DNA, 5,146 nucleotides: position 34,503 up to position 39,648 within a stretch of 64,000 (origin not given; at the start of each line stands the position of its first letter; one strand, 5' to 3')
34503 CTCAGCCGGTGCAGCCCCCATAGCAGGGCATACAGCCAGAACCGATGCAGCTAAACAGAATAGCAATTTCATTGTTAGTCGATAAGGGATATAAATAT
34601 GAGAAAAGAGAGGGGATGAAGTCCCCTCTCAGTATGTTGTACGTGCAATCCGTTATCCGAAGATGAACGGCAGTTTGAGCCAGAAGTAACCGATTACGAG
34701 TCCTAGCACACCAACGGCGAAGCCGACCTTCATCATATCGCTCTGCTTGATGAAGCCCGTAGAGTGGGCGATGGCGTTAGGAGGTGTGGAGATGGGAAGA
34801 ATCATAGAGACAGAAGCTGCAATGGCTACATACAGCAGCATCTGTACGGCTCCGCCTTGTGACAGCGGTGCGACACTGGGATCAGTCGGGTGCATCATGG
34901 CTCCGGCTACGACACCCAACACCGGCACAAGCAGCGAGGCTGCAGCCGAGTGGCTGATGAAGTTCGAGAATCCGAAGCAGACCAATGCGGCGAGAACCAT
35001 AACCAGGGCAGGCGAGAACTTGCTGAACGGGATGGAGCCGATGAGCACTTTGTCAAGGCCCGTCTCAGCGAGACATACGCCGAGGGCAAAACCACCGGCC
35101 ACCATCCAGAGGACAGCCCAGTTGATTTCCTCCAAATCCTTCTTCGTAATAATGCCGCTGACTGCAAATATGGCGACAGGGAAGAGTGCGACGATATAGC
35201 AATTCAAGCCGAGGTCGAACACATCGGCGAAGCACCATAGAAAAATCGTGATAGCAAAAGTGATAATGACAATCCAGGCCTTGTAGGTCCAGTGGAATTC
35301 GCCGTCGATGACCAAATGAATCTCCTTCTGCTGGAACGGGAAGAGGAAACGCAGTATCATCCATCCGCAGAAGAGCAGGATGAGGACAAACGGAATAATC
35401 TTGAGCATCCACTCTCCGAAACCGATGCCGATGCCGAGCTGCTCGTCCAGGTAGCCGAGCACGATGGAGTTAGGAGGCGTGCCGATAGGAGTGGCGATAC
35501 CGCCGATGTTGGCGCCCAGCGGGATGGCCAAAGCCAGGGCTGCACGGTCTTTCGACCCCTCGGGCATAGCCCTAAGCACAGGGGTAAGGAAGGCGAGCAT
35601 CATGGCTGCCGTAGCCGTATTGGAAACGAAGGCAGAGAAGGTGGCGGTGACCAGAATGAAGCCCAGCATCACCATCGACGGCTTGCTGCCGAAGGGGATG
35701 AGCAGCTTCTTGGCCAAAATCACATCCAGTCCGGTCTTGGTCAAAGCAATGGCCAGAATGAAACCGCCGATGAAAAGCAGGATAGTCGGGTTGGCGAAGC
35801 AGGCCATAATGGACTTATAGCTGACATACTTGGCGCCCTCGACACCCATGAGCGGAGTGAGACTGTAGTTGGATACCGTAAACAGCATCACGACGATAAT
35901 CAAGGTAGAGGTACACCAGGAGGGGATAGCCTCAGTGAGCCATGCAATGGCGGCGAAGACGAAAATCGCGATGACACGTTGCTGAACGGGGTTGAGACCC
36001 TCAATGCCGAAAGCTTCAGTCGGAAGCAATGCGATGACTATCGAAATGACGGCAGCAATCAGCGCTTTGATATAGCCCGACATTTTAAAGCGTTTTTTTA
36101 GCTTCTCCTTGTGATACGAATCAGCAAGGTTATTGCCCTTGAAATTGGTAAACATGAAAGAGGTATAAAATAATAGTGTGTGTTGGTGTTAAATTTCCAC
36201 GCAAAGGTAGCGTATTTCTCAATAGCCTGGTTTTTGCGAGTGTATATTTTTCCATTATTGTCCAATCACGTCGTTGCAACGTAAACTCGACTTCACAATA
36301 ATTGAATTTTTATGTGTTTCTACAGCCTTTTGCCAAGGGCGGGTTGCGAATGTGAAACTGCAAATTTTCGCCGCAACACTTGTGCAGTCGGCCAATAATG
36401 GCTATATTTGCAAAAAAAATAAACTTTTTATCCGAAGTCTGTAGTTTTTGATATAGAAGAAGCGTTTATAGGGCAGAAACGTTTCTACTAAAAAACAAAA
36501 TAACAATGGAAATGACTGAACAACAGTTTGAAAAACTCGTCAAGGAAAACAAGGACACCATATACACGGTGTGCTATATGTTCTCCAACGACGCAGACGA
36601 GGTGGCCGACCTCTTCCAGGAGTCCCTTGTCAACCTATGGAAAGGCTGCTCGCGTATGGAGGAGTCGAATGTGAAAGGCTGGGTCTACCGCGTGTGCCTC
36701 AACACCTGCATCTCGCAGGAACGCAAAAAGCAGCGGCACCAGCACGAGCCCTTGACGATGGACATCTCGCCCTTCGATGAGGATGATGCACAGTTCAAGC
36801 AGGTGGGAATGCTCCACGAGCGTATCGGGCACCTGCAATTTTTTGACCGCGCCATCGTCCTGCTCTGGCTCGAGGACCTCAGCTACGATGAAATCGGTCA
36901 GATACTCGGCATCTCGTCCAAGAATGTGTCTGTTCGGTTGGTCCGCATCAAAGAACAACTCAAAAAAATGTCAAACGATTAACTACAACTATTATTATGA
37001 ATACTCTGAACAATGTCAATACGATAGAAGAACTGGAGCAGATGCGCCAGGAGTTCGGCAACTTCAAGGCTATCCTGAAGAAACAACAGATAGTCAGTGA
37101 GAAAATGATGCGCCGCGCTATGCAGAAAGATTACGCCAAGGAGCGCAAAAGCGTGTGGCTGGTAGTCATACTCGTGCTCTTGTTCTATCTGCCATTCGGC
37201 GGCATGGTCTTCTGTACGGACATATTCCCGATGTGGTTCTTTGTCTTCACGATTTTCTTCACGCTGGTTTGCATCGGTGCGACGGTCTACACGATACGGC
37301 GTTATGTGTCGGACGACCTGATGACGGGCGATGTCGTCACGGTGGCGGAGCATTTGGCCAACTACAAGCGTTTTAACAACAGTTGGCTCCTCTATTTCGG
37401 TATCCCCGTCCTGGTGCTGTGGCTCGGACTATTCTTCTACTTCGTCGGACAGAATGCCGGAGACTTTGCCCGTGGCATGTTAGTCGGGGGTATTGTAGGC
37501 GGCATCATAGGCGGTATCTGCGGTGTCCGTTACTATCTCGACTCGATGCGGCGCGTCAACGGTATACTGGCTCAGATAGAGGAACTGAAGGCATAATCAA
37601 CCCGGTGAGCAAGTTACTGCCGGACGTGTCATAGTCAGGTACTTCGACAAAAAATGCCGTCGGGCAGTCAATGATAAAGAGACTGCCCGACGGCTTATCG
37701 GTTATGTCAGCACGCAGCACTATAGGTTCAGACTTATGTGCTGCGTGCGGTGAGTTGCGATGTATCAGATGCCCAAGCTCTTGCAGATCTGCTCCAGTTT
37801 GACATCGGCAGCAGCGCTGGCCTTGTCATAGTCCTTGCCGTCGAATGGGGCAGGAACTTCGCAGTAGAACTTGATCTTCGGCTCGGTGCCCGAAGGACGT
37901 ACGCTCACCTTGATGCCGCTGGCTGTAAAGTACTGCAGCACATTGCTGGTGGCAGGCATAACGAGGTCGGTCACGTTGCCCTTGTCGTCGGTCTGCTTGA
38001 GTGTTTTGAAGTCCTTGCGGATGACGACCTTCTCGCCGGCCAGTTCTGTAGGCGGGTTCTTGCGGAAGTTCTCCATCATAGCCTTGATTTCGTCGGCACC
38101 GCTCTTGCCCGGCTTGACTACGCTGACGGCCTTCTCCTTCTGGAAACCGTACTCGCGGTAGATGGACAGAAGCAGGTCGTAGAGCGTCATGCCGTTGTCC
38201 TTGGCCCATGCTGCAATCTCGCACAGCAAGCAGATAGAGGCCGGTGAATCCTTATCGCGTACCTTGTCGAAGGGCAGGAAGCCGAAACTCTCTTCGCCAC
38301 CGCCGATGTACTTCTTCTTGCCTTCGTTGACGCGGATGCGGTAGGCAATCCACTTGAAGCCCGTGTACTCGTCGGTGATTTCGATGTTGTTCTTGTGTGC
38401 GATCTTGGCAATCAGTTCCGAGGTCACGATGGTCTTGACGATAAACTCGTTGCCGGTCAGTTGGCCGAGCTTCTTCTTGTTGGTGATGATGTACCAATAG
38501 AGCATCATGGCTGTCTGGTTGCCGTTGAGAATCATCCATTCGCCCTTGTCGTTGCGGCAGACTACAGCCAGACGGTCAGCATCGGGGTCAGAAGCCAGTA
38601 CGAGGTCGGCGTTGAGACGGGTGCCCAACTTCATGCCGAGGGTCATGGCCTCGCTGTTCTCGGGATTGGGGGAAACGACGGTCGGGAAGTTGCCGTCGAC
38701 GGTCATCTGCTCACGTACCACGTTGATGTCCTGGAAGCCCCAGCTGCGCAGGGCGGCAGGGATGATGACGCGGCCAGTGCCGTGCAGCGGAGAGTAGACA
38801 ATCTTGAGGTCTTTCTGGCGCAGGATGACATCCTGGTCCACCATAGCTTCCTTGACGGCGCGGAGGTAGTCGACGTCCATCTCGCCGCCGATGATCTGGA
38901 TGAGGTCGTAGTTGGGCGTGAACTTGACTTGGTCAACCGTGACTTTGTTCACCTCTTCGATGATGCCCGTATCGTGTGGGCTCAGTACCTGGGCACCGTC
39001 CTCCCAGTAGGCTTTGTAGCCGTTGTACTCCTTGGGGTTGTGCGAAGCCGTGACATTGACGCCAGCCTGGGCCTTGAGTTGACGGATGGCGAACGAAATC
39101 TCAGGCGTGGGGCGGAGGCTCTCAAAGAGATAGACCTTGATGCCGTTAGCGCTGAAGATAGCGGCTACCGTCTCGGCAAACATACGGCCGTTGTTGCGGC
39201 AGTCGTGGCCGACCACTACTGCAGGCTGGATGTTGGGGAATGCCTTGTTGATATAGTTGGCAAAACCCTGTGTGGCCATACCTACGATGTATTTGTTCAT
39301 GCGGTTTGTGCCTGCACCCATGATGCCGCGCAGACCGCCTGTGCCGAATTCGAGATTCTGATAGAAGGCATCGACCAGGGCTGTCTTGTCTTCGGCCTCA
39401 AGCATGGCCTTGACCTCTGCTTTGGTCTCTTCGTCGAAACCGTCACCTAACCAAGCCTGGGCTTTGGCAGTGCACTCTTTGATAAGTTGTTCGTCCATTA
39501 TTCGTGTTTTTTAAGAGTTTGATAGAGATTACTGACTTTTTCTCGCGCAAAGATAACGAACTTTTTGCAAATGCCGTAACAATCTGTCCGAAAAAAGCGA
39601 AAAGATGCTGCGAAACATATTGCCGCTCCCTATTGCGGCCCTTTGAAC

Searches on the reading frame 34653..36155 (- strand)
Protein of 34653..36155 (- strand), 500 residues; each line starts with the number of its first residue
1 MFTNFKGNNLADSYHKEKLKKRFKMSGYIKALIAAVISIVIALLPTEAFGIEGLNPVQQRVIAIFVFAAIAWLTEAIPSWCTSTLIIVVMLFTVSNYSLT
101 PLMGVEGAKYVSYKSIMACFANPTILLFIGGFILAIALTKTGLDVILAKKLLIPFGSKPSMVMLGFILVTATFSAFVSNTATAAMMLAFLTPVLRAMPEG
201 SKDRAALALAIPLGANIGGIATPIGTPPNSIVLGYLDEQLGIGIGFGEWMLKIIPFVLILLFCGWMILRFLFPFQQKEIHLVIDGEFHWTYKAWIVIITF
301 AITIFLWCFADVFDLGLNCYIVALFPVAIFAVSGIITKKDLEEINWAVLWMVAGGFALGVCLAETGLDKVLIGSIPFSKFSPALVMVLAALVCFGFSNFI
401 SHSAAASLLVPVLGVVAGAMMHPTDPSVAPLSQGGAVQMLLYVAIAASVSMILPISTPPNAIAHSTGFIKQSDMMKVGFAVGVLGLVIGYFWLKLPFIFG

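Call 17: search_protein_families(library=pfam, proteins=[window:34653-36155:-], max_evalue=0.0001)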
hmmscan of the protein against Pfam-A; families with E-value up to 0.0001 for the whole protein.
window:34653-36155:- (500 aa): 2 families
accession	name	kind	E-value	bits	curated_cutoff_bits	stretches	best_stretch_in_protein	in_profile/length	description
PF03600.22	CitMHS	-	2.7e-45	155.4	31.9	1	70-428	2-328/336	Citrate transporter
PF00939.25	Na_sulph_symp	-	3.8e-42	145.3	27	1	29-488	5-457/472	Sodium:sulfate symporter transmembrane region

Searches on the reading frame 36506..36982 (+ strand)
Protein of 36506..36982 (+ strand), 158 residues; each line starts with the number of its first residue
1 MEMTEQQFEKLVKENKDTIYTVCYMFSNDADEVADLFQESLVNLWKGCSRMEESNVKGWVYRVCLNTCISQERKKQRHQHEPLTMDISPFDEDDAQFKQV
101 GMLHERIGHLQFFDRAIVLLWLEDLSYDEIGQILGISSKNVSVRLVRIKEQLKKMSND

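Call 77: search_protein_families(library=pfam, proteins=[window:36506-36982:+], max_evalue=0.0001)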
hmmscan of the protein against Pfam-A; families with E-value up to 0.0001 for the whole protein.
window:36506-36982:+ (158 aa): 3 families
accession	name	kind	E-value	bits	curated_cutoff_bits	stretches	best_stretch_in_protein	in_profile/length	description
PF04542.20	Sigma70_r2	-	1.4e-10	41.2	24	1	11-77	1-70/71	Sigma-70 region 2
PF08281.18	Sigma70_r4_2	-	3.9e-09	36.5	25.7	1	103-152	4-54/54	Sigma-70, region 4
PF04545.22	Sigma70_r4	-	2.6e-06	27.3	24.1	1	116-154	12-50/50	Sigma-70, region 4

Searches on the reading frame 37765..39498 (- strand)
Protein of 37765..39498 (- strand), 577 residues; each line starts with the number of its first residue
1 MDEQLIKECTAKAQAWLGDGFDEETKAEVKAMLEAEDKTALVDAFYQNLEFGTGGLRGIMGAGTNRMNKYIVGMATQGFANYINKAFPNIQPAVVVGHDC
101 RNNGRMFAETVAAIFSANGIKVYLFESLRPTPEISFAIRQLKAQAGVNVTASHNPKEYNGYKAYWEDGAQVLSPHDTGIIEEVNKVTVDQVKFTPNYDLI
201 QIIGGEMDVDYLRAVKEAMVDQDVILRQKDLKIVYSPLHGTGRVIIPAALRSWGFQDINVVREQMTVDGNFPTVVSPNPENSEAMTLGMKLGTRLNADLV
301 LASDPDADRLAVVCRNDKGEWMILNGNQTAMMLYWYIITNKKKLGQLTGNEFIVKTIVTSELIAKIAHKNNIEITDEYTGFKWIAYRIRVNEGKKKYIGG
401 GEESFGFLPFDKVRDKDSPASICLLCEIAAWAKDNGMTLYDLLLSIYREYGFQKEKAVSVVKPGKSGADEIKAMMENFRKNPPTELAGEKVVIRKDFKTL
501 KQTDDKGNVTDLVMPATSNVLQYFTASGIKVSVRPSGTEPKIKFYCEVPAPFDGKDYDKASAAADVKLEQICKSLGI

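Call 17: search_protein_families(library=pfam, proteins=[window:37765-39498:-], max_evalue=0.0001)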
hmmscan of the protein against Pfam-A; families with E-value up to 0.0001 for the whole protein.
window:37765-39498:- (577 aa): 4 families
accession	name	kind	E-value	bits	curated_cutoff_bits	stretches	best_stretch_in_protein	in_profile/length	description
PF02878.22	PGM_PMM_I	-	1.2e-42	145.3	22.5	1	50-186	3-134/138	Phosphoglucomutase/phosphomannomutase, alpha/beta/alpha domain I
PF02879.22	PGM_PMM_II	-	2.8e-25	89.3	29.3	1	210-314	2-100/103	Phosphoglucomutase/phosphomannomutase, alpha/beta/alpha domain II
PF02880.22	PGM_PMM_III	-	1.4e-15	57.9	20.7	1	325-450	1-115/115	Phosphoglucomutase/phosphomannomutase, alpha/beta/alpha domain III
PF00408.26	PGM_PMM_IV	-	2.4e-06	27.9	23.1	1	509-549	21-53/68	Phosphoglucomutase/phosphomannomutase, C-terminal domain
